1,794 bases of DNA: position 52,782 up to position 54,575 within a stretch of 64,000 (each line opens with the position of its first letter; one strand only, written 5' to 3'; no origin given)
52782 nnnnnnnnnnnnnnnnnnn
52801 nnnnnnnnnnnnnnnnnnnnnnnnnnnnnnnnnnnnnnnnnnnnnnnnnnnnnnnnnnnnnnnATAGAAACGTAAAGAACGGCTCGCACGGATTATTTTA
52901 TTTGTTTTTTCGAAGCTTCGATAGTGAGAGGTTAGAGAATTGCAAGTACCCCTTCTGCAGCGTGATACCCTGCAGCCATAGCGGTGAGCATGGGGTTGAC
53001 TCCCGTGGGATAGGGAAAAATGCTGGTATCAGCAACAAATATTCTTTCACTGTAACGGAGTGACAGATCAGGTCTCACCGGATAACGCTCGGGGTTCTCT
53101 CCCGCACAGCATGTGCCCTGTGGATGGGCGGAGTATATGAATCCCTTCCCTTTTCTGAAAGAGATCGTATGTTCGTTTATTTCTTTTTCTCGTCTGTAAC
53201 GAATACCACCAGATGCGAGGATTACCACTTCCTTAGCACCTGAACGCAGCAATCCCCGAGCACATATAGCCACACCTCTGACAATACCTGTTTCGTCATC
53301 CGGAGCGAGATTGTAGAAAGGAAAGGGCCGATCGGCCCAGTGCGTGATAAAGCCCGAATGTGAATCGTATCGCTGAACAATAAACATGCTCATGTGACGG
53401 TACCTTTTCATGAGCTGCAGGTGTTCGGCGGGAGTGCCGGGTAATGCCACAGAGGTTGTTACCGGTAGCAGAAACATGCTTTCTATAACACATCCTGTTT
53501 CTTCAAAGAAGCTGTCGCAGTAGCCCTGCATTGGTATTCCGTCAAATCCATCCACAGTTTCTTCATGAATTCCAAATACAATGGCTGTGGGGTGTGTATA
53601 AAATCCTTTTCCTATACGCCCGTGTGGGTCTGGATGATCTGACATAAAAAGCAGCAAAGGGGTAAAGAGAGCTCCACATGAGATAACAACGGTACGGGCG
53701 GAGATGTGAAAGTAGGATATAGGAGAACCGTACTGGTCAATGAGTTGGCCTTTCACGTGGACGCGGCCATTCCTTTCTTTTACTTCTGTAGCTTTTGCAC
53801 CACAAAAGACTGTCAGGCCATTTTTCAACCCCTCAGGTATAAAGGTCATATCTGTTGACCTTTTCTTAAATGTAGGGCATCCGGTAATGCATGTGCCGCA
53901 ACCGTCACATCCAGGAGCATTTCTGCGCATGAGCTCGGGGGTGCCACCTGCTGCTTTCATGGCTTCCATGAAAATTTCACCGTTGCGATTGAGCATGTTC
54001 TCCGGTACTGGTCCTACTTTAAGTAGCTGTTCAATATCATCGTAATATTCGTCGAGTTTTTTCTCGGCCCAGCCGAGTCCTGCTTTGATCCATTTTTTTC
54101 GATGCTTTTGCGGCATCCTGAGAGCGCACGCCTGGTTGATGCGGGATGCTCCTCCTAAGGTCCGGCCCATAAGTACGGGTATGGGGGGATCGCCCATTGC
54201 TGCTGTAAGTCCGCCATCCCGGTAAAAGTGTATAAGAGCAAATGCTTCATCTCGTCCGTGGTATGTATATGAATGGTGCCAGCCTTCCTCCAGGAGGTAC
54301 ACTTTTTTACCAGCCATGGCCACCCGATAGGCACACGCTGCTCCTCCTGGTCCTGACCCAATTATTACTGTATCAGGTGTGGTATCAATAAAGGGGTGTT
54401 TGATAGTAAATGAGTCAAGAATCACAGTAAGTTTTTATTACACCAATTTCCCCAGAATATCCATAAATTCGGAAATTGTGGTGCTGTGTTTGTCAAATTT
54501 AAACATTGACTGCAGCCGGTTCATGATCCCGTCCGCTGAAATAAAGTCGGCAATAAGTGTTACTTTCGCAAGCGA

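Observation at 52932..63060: Nine-gene minus-strand operon mixing heptose synthesis, a GH38-like lipoprotein, macro domain, MBL hydrolase, TrpD and two FAD oxidoreductases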

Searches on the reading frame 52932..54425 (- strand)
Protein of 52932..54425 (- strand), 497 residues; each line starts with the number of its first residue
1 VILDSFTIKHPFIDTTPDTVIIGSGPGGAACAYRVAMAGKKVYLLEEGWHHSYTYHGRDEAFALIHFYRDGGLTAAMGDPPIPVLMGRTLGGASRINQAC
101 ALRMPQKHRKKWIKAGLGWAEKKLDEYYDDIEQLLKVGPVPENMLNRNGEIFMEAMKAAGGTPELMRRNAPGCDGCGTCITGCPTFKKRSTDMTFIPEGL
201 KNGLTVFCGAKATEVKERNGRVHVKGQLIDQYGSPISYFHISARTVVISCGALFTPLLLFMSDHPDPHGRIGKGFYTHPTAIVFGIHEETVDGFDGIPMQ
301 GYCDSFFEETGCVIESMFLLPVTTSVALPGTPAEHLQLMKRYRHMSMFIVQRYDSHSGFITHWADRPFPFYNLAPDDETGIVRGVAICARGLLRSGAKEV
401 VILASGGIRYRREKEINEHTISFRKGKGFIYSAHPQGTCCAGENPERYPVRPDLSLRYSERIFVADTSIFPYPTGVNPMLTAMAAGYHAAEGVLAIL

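Call 4: search_protein_families(library=pfam, proteins=[window:52932-54425:-], max_evalue=0.01)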
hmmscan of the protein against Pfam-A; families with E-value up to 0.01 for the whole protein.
window:52932-54425:- (497 aa): 9 families
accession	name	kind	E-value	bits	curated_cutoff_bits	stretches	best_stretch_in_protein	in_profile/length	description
PF00732.25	GMC_oxred_N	-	1.8e-35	123.2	23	1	67-279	4-217/218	GMC oxidoreductase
PF05199.19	GMC_oxred_C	-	6.6e-11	43.4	24.6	1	373-486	26-139/139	GMC oxidoreductase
PF01266.30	DAO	-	1.5e-06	28.4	27.9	1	18-52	1-35/353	FAD dependent oxidoreductase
PF07992.20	Pyr_redox_2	-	2.2e-06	27.8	26.1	1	18-51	2-35/291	Pyridine nucleotide-disulphide oxidoreductase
PF00890.30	FAD_binding_2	-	1e-05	25.3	20.4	1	18-48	1-31/414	FAD binding domain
PF13450.12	NAD_binding_8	-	2.6e-05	24.9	21.9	1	21-51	1-31/68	NAD(P)-binding Rossmann-like domain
PF13237.11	Fer4_10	-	0.0005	20.4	25.5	1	166-195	2-22/53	4Fe-4S dicluster domain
PF12831.13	FAD_oxidored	-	0.0017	18.2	27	1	18-47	1-30/416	FAD dependent oxidoreductase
PF03486.20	HI0933_like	-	0.0025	17.7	50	1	18-48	2-32/244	HI0933-like protein Rossmann domain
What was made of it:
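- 52932..54425 (-): GMC-family FAD oxidoreductase with a Cys173-x5-Cys179-x3-Cys183 triad, the iron-sulfur type (497 aa); block C. GMC_oxred_N 123.2 bits and GMC_oxred_C 43.4 bits (call 4).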

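Call 5: search_protein_families(library=ncbifam, proteins=[window:52932-54425:-], max_evalue=0.01)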
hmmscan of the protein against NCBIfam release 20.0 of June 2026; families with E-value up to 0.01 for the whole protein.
window:52932-54425:- (497 aa): 17 families
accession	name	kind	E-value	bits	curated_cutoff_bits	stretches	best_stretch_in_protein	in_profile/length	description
TIGR04542.1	GMC_mycofac_2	equivalog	7.5e-11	41.7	400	1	18-264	1-237/425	mycofactocin system GMC family oxidoreductase MftG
NF058674.1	CholsOxChoxAB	equivalog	2.7e-10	39.4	850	2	18-137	7-130/535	cholesterol oxidase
NF038210.1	GMC_mycofac_3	equivalog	1.1e-06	27.7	300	1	20-101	2-82/418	mycofactocin system GMC family oxidoreductase MftG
NF002550.0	PRK02106.1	subfamily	2.2e-06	26.5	605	1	16-135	5-135/563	choline dehydrogenase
TIGR03970.1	mycofact_MftG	equivalog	3.4e-06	26.3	387.45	1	18-262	2-263/487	mycofactocin dehydrogenase MftG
TIGR02032.1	GG-red-SF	subfamily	1.5e-05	24.9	158.8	1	18-47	2-31/297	geranylgeranyl reductase family protein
TIGR01810.1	betA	equivalog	6.3e-05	21.8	732.1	0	18-133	1-127/532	choline dehydrogenase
TIGR02462.1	pyranose_ox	equivalog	0.00017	20.6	544.9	0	18-53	2-37/548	pyranose oxidase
TIGR01350.1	lipoamide_DH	equivalog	0.00017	20.4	408.8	1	18-47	3-32/461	dihydrolipoyl dehydrogenase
NF009410.0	PRK12771.1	subfamily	0.0003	19.5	516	1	6-48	128-170/566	NAD(P)-binding protein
NF003585.0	PRK05249.1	equivalog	0.00085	18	465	1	18-47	8-37/464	Si-specific NAD(P)(+) transhydrogenase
NF008425.0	PRK11259.1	equivalog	0.0038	16.2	257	1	16-47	4-35/377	N-methyl-L-tryptophan oxidase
NF004789.0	PRK06134.1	subfamily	0.0043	15.7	747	0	14-47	10-43/581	FAD-dependent oxidoreductase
NF010590.0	PRK13984.1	equivalog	0.0059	14.8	946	0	18-47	290-319/611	putative oxidoreductase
NF009477.0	PRK12843.1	equivalog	0.0062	15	758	0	14-47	14-47/578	FAD-dependent oxidoreductase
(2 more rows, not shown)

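Call 43: search_solved_structures(query=window:52932-54425:-, max_evalue=0.001, show_alignments=1)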
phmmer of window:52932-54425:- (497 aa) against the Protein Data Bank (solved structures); distinct sequences matched with E-value up to 0.001: 3.
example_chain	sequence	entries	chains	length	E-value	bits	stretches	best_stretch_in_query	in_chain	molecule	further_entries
1kdg_A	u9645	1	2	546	6e-07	32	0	12-49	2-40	cellobiose dehydrogenase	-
1naa_A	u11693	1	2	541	2.3e-06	30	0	17-49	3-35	Cellobiose dehydrogenase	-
9avh_A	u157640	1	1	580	0.00092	21.5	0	13-134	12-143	Aryl Alcohol Oxidase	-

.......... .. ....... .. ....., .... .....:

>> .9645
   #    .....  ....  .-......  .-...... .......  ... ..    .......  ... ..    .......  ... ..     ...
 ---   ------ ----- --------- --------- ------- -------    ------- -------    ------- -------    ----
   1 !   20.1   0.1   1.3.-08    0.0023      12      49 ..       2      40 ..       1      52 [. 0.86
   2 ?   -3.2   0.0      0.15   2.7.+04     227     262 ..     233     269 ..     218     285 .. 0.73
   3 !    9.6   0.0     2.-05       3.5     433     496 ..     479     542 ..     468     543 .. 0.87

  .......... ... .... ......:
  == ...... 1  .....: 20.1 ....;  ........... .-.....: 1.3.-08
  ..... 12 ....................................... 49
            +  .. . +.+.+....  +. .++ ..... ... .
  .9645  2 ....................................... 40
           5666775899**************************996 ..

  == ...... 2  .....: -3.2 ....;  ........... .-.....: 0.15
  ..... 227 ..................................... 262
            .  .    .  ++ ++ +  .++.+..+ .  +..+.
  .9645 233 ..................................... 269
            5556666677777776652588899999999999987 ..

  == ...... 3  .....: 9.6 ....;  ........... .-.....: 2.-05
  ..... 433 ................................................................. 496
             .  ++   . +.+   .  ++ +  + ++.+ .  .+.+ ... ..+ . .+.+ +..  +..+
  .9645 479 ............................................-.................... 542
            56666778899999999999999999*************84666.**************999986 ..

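Call 59: search_protein_representatives(protein=window:52932-54425:-)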
Query: 497 residues. Proteins with E-value up to 0.001 (for the whole library): 5548; up to 1e-10: 2422; up to 1e-30: 780. The best 150 are listed.
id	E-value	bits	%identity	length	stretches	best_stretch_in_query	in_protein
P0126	0.0e+00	1178.4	100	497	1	1-497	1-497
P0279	2.9e-81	290.4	35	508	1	18-496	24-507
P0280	1.2e-73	265.3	33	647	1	12-492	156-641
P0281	3.1e-73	263.9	34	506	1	18-493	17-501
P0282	5.8e-73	263.0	35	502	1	18-489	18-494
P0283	2.4e-71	257.7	31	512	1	15-490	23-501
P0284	3.0e-71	257.4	33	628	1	16-493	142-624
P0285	3.7e-71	257.0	34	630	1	16-488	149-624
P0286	9.0e-71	255.8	34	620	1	17-491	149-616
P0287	4.6e-70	253.4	33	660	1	9-491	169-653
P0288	5.1e-70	253.3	31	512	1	1-491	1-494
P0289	7.8e-69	249.4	33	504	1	14-487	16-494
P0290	1.2e-68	248.8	35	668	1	17-492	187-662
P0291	2.3e-68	247.8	32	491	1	19-495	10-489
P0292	2.6e-67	244.4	35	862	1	18-490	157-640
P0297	2.2e-65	238.0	33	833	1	13-493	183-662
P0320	2.3e-61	224.8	32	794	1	18-494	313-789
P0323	3.9e-61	224.0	32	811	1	4-493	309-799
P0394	1.2e-54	202.5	31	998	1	18-493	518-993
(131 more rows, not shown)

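Call 61: search_protein_families(library=pfam, proteins=[P0280, P0284, P0287, P0290, P0292, P0297, P0320, P0323, P0394, P0279], max_evalue=0.001)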
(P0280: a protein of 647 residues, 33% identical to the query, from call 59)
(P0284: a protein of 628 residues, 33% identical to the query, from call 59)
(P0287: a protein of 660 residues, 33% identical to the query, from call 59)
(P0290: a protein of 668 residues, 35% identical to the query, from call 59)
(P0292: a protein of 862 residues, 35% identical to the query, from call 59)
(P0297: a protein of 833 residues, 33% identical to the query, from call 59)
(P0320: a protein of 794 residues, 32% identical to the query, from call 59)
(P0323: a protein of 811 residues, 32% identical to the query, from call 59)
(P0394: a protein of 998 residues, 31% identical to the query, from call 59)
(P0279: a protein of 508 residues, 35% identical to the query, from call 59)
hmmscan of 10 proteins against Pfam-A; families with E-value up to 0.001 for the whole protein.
P0280 (647 aa): 10 families
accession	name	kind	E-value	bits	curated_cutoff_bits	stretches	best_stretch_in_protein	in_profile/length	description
PF00732.25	GMC_oxred_N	-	1.1e-50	172.9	23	1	211-428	4-218/218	GMC oxidoreductase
PF05199.19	GMC_oxred_C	-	3.5e-24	86.4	24.6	1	519-635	24-139/139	GMC oxidoreductase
PF01266.30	DAO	-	2.9e-11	43.9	27.9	1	162-430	1-236/353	FAD dependent oxidoreductase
PF12831.13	FAD_oxidored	-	3.5e-07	30.3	27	1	162-202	1-41/416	FAD dependent oxidoreductase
PF00890.30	FAD_binding_2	-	6.7e-07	29.3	20.4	1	162-202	1-44/414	FAD binding domain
PF07992.20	Pyr_redox_2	-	2.1e-06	27.8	26.1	1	162-194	2-35/291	Pyridine nucleotide-disulphide oxidoreductase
PF13450.12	NAD_binding_8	-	1.2e-05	26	21.9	1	165-192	1-28/68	NAD(P)-binding Rossmann-like domain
PF01494.25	FAD_binding_3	-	3.2e-05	23.8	22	1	161-220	2-61/349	FAD binding domain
PF01946.23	Thi4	-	0.00015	21.6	26.2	1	159-204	16-62/235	Thi4 family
PF01593.30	Amino_oxidase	-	0.00054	19.8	19.8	0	174-191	5-22/443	Flavin containing amine oxidoreductase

P0284 (628 aa): 9 families
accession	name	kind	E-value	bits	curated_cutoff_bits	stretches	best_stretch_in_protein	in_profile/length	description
PF00732.25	GMC_oxred_N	-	4.9e-46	157.7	23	1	192-408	3-218/218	GMC oxidoreductase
PF05199.19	GMC_oxred_C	-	2.5e-20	73.9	24.6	1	500-617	21-139/139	GMC oxidoreductase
PF01266.30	DAO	-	1.7e-08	34.9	27.9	1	144-175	1-32/353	FAD dependent oxidoreductase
PF12831.13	FAD_oxidored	-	8.5e-08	32.3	27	1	144-194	1-50/416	FAD dependent oxidoreductase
PF00890.30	FAD_binding_2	-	8.4e-07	29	20.4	1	144-179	1-36/414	FAD binding domain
PF07992.20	Pyr_redox_2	-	3.2e-06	27.2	26.1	1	144-180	2-38/291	Pyridine nucleotide-disulphide oxidoreductase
PF13450.12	NAD_binding_8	-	5.2e-06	27.1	21.9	1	147-180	1-34/68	NAD(P)-binding Rossmann-like domain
PF01946.23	Thi4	-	0.00039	20.2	26.2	1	135-173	10-49/235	Thi4 family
PF01134.28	GIDA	-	0.00049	19.7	22.1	1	144-171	1-28/391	Glucose inhibited division protein A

P0287 (660 aa): 7 families
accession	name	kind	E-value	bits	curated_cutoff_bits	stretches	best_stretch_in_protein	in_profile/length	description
PF00732.25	GMC_oxred_N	-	9.3e-47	160.1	23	1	226-441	3-218/218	GMC oxidoreductase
PF05199.19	GMC_oxred_C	-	4.7e-22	79.5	24.6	1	523-648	10-139/139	GMC oxidoreductase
PF01266.30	DAO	-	8e-08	32.6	27.9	1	178-380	1-178/353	FAD dependent oxidoreductase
PF13450.12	NAD_binding_8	-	3.9e-07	30.7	21.9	1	181-217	1-37/68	NAD(P)-binding Rossmann-like domain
PF07992.20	Pyr_redox_2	-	0.00014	21.9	26.1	1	178-211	2-35/291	Pyridine nucleotide-disulphide oxidoreductase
PF00890.30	FAD_binding_2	-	0.00015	21.5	20.4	1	178-217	1-40/414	FAD binding domain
PF01494.25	FAD_binding_3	-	0.00063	19.5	22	1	177-211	2-36/349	FAD binding domain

P0290 (668 aa): 8 families
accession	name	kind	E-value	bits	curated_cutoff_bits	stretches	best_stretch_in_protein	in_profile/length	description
PF00732.25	GMC_oxred_N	-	1.5e-53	182.3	23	1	235-449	2-218/218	GMC oxidoreductase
PF05199.19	GMC_oxred_C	-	1e-21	78.4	24.6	1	524-656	3-139/139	GMC oxidoreductase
PF01266.30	DAO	-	1.9e-11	44.5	27.9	1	188-432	1-214/353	FAD dependent oxidoreductase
PF00890.30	FAD_binding_2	-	1.2e-08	35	20.4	1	188-220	1-33/414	FAD binding domain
PF07992.20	Pyr_redox_2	-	8.9e-06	25.8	26.1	1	188-220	2-35/291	Pyridine nucleotide-disulphide oxidoreductase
PF13450.12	NAD_binding_8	-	0.00017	22.2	21.9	1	191-219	1-29/68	NAD(P)-binding Rossmann-like domain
PF00070.33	Pyr_redox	-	0.00023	22.1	22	0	189-249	2-61/82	Pyridine nucleotide-disulphide oxidoreductase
PF13738.12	Pyr_redox_3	-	0.00044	20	30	0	188-220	166-198/305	Pyridine nucleotide-disulphide oxidoreductase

P0292 (862 aa): 6 families
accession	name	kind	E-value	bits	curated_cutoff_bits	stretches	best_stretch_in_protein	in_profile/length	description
PF00732.25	GMC_oxred_N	-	1.5e-51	175.7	23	1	204-426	2-218/218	GMC oxidoreductase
PF05199.19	GMC_oxred_C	-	6.6e-26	92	24.6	1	500-636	2-139/139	GMC oxidoreductase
PF00890.30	FAD_binding_2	-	2.3e-07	30.8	20.4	1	157-189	1-33/414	FAD binding domain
PF07992.20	Pyr_redox_2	-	0.00011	22.2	26.1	1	157-190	2-36/291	Pyridine nucleotide-disulphide oxidoreductase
PF01946.23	Thi4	-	0.00011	22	26.2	0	146-186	8-49/235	Thi4 family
PF13450.12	NAD_binding_8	-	0.00043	20.9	21.9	0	160-189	1-30/68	NAD(P)-binding Rossmann-like domain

P0297 (833 aa): 7 families
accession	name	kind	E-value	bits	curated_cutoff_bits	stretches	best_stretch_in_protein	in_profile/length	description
PF00732.25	GMC_oxred_N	-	1.2e-49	169.5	23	1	236-448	3-218/218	GMC oxidoreductase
PF05199.19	GMC_oxred_C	-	1.2e-22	81.4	24.6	1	522-655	2-139/139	GMC oxidoreductase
PF01266.30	DAO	-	1.2e-11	45.1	27.9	1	189-428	2-211/353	FAD dependent oxidoreductase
PF00890.30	FAD_binding_2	-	3.3e-08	33.6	20.4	1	189-220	2-33/414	FAD binding domain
PF13450.12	NAD_binding_8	-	7.1e-06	26.6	21.9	1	191-219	1-29/68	NAD(P)-binding Rossmann-like domain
PF07992.20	Pyr_redox_2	-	7.4e-05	22.7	26.1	0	188-218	2-33/291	Pyridine nucleotide-disulphide oxidoreductase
PF12831.13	FAD_oxidored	-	0.00013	21.8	27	0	188-220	1-33/416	FAD dependent oxidoreductase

P0320 (794 aa): 5 families
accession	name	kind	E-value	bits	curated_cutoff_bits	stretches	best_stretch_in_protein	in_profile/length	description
PF00732.25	GMC_oxred_N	-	1.1e-49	169.6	23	1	361-574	3-218/218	GMC oxidoreductase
PF05199.19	GMC_oxred_C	-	2.8e-20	73.7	24.6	1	663-780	22-138/139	GMC oxidoreductase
PF00890.30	FAD_binding_2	-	2.5e-08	34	20.4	0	503-639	159-298/414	FAD binding domain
PF13450.12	NAD_binding_8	-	0.00033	21.3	21.9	1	316-344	1-29/68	NAD(P)-binding Rossmann-like domain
PF01266.30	DAO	-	0.00038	20.5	27.9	0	313-552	1-209/353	FAD dependent oxidoreductase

P0323 (811 aa): 7 families
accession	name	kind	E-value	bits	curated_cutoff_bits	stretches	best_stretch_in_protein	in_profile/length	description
PF00732.25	GMC_oxred_N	-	2.1e-52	178.5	23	1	368-585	1-218/218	GMC oxidoreductase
PF05199.19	GMC_oxred_C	-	9.8e-26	91.4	24.6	1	659-791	2-138/139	GMC oxidoreductase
PF00890.30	FAD_binding_2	-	5.9e-07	29.5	20.4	0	322-356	1-35/414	FAD binding domain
PF01266.30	DAO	-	1.6e-06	28.3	27.9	1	322-618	1-267/353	FAD dependent oxidoreductase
PF07992.20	Pyr_redox_2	-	6.8e-05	22.9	26.1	0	322-354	2-35/291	Pyridine nucleotide-disulphide oxidoreductase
PF13450.12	NAD_binding_8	-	0.00034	21.3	21.9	0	325-356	1-32/68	NAD(P)-binding Rossmann-like domain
PF13618.11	Gluconate_2-dh3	-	0.00058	20.6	23.4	0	174-254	5-86/135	Gluconate 2-dehydrogenase subunit 3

P0394 (998 aa): 18 families
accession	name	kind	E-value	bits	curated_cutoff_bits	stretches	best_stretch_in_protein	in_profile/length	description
PF00732.25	GMC_oxred_N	-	4.8e-43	147.9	23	1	567-779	4-218/218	GMC oxidoreductase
PF01370.27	Epimerase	-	7.1e-36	124.3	20.9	1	3-227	1-240/240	NAD dependent epimerase/dehydratase family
PF01073.25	3Beta_HSD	-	4.3e-22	78.9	22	1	5-189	2-202/280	3-beta hydroxysteroid dehydrogenase/isomerase family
PF05199.19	GMC_oxred_C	-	9.1e-21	75.3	24.6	1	870-985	24-138/139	GMC oxidoreductase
PF16363.11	GDP_Man_Dehyd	-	3.6e-18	66.5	27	1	4-305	1-322/332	GDP-mannose 4,6 dehydratase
PF07993.18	NAD_binding_4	-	2.7e-16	59.9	20.1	1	5-184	1-220/258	Male sterility protein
PF04321.23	RmlD_sub_bind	-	1.3e-15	57.7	27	1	1-219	1-201/287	RmlD substrate binding domain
PF13460.12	NAD_binding_10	-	6.9e-15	55.8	27.2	1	7-148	1-129/184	NAD(P)H-binding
PF05368.20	NmrA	-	7.6e-10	39.3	27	1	2-112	4-106/298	NmrA-like family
PF02719.21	Polysacc_synt_2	-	3.4e-08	33.4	20.2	1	3-113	1-128/293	Polysaccharide biosynthesis protein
PF02558.23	ApbA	-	3.2e-07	30.5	22.2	1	5-51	3-47/150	Ketopantoate reductase PanE/ApbA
PF00890.30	FAD_binding_2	-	4.6e-07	29.8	20.4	1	518-551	1-34/414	FAD binding domain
PF02254.24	TrkA_N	-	8.6e-06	26.5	23.8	1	9-60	6-57/116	TrkA-N domain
PF07992.20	Pyr_redox_2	-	0.00013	22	26.1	1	518-550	2-34/291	Pyridine nucleotide-disulphide oxidoreductase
PF00106.31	adh_short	-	0.00024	21.1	26.6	0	3-65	3-71/195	short chain dehydrogenase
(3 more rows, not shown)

P0279 (508 aa): 4 families
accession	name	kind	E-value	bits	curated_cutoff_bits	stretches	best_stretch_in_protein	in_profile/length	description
PF00732.25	GMC_oxred_N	-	7.6e-33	114.6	23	1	72-288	3-217/218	GMC oxidoreductase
PF05199.19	GMC_oxred_C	-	3.1e-16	60.6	24.6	1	375-497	19-139/139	GMC oxidoreductase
PF07992.20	Pyr_redox_2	-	0.0002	21.4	26.1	0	23-60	1-33/291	Pyridine nucleotide-disulphide oxidoreductase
PF00890.30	FAD_binding_2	-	0.00072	19.3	20.4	0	24-59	1-36/414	FAD binding domain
